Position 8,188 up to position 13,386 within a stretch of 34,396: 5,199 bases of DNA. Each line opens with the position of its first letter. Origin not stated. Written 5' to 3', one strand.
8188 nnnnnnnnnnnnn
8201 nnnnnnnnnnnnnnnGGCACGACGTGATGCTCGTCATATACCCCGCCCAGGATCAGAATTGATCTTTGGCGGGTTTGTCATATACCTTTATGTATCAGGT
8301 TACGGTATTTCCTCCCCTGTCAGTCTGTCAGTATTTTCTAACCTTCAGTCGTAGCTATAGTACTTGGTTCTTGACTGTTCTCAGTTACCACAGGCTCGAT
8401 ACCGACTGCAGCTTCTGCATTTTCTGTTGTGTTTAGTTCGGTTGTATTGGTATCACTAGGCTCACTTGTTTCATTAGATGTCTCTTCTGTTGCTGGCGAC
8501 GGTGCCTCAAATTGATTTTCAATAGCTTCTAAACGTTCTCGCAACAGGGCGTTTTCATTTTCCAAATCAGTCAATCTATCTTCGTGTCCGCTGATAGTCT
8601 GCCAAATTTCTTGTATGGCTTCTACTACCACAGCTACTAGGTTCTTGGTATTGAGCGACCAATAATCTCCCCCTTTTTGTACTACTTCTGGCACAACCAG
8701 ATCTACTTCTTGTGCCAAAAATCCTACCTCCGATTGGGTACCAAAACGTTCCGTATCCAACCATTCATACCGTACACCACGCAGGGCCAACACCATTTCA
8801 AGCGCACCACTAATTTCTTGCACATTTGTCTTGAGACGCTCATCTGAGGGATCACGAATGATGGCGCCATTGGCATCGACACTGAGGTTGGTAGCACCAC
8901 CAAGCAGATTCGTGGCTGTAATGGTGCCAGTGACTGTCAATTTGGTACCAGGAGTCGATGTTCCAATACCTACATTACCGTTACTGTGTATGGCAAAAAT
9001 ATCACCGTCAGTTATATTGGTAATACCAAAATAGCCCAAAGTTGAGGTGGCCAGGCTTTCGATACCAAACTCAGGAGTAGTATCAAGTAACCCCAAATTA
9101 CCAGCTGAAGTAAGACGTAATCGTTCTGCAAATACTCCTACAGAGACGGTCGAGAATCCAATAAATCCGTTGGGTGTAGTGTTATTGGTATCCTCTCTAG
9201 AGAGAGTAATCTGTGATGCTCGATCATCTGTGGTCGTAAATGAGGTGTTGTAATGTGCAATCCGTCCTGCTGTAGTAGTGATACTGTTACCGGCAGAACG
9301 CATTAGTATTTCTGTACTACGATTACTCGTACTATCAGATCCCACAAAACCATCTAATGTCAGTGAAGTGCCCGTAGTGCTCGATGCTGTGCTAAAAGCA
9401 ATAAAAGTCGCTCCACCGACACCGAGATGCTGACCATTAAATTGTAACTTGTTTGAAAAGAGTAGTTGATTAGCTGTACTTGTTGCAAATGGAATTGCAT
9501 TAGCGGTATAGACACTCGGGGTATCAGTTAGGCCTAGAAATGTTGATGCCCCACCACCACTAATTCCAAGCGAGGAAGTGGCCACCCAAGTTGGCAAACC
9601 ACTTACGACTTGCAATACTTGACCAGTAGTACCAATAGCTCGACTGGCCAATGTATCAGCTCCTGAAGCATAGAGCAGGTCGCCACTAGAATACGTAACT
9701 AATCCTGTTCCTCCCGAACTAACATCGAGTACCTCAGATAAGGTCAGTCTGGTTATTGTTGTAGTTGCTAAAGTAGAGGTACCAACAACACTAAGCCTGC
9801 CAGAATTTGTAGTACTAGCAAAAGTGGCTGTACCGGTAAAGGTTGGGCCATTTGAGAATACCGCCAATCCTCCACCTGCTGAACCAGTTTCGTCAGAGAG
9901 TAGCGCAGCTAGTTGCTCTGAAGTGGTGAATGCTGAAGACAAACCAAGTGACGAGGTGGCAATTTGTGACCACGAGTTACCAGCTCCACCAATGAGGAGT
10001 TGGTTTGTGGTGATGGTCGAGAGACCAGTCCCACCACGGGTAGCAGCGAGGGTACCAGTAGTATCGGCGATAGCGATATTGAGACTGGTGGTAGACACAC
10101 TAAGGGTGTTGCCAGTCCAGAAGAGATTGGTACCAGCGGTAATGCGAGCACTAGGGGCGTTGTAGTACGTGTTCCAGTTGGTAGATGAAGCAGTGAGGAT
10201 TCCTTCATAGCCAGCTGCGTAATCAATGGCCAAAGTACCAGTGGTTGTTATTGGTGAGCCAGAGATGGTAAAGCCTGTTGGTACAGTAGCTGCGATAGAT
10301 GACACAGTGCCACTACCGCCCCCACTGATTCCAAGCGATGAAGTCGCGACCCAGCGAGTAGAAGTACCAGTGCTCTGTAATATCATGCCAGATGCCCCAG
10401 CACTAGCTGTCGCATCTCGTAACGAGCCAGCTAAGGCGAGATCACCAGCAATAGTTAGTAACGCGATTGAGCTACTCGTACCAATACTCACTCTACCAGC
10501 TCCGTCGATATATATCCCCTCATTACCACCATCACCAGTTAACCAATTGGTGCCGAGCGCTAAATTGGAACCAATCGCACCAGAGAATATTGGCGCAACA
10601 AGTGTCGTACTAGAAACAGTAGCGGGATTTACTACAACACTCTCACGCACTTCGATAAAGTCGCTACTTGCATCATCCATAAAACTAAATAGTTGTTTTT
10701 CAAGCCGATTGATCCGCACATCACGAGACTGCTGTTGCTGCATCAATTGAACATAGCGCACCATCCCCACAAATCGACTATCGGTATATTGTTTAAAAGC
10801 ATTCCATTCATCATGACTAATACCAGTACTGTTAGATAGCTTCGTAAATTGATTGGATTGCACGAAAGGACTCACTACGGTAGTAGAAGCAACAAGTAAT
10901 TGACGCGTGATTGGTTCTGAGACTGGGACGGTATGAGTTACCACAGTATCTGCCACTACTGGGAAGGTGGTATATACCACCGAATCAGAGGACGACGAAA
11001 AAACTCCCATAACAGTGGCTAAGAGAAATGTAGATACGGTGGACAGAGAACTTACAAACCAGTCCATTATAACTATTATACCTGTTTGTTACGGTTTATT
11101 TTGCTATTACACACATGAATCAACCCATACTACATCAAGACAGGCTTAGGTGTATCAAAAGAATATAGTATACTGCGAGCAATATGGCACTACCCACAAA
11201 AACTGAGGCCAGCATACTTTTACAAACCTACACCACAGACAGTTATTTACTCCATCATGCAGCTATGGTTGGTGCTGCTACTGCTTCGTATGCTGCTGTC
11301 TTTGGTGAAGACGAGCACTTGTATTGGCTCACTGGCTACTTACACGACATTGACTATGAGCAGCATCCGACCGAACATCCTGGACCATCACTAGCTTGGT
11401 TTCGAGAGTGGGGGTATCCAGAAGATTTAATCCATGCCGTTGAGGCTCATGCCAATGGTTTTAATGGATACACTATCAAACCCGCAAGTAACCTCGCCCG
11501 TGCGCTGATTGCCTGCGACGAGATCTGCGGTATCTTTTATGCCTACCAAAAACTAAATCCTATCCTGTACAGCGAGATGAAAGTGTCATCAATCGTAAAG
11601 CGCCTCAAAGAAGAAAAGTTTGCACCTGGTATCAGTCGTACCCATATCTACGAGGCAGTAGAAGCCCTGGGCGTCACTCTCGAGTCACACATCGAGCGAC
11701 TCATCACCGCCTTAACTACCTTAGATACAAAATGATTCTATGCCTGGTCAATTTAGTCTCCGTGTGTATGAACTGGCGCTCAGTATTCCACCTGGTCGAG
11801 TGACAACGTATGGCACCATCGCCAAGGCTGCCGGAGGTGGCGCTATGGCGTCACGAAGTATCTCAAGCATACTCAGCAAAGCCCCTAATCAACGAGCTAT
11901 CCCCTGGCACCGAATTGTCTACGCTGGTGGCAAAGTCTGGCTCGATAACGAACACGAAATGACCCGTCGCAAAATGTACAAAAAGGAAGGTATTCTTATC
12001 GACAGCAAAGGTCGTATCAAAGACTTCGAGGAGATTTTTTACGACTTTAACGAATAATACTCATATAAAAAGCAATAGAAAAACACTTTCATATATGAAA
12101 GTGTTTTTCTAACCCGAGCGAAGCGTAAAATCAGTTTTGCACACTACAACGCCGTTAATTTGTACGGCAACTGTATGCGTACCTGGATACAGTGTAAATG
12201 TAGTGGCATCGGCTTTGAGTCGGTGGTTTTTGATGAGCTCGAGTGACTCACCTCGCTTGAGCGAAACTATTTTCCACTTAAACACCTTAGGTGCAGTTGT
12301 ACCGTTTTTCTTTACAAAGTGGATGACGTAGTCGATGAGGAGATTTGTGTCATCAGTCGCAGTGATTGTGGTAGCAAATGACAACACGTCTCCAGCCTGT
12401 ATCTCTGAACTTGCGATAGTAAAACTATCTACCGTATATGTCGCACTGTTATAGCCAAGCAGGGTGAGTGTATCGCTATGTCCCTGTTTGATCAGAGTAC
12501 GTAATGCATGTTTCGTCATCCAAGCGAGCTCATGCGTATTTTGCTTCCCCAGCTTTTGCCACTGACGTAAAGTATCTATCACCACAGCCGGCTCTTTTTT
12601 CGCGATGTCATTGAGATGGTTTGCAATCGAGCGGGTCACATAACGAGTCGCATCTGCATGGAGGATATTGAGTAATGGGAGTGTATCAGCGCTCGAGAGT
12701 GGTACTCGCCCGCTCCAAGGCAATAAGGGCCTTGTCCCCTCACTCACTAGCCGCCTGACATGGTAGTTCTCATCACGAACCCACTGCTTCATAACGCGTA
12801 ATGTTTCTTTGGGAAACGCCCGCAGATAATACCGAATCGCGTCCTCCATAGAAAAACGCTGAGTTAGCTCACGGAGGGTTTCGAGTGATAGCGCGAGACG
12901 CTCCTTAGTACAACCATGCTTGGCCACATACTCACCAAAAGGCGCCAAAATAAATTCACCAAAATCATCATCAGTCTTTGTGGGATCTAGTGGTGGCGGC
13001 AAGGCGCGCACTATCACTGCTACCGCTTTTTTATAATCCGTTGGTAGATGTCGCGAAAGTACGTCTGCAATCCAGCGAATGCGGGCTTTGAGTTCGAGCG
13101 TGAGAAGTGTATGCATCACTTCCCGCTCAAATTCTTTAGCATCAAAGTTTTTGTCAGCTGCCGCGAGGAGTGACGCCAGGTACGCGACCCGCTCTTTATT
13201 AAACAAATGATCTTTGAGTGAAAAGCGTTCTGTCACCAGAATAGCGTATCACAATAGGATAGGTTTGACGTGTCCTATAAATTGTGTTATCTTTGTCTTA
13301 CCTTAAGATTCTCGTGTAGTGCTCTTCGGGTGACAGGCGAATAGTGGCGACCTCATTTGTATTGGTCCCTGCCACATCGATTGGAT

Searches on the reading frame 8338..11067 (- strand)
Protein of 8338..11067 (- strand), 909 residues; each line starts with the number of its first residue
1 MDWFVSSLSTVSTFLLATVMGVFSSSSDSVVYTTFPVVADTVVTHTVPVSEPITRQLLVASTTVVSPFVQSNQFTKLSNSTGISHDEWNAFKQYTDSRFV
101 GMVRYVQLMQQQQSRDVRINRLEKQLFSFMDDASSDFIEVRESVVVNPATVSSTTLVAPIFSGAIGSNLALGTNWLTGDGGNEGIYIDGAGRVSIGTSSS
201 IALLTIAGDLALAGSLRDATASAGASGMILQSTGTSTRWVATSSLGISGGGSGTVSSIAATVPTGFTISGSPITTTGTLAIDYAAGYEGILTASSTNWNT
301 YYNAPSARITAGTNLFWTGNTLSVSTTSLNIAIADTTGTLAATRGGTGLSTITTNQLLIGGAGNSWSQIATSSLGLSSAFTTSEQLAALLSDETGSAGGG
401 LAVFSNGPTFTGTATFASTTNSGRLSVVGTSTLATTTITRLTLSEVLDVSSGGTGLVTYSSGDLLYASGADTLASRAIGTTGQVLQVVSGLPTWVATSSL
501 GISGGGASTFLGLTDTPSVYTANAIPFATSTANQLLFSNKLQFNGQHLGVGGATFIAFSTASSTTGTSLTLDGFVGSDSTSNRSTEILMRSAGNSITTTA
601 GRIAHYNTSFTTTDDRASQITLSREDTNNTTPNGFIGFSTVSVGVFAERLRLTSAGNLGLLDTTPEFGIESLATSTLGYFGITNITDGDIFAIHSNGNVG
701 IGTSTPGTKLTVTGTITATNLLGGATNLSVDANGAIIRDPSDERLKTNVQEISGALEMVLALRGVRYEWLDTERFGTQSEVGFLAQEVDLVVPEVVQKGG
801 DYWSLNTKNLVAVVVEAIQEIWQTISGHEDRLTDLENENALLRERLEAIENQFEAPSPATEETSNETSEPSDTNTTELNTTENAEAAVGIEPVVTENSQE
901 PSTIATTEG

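Call 25: search_protein_families(library=pfam, proteins=[window:8338-11067:-], max_evalue=0.001)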
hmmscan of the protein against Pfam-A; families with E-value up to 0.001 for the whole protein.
window:8338-11067:- (909 aa): 1 family
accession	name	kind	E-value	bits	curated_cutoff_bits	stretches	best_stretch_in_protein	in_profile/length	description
PF13884.11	Peptidase_S74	-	6.2e-15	55.7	22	1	741-796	1-57/58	Chaperone of endosialidase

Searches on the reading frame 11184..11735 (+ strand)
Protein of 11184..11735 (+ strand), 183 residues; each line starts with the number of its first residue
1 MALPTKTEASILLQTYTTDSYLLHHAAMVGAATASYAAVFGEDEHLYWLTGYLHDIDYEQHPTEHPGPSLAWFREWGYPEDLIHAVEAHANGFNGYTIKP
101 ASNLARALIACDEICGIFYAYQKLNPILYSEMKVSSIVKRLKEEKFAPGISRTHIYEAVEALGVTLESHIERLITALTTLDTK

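Call 25: search_protein_families(library=pfam, proteins=[window:11184-11735:+], max_evalue=0.001)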
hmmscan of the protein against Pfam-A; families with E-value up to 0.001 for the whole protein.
window:11184-11735:+ (183 aa): 1 family
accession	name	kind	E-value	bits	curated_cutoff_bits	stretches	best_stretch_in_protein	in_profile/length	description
PF01966.28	HD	-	1.5e-06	28.9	22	1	23-113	2-112/116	HD domain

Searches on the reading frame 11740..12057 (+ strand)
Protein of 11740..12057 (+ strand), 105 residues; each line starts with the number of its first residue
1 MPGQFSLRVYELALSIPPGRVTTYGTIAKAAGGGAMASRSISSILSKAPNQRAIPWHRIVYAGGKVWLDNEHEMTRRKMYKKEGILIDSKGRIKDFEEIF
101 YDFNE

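Call 25: search_protein_families(library=pfam, proteins=[window:11740-12057:+], max_evalue=0.001)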
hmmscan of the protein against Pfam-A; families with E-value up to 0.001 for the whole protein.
window:11740-12057:+ (105 aa): 1 family
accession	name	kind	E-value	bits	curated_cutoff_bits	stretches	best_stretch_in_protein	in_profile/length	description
PF01035.26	DNA_binding_1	-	1.2e-17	64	27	1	5-85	2-81/81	6-O-methylguanine DNA methyltransferase, DNA binding domain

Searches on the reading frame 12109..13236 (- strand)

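Call 25: search_protein_families(library=pfam, proteins=[window:12109-13236:-], max_evalue=0.001)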
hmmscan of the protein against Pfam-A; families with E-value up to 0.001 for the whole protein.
window:12109-13236:- (375 aa): 1 family
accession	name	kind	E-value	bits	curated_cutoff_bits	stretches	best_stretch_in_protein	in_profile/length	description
PF08713.17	DNA_alkylation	-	0.00081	19.6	21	0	133-246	110-211/213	DNA alkylation repair enzyme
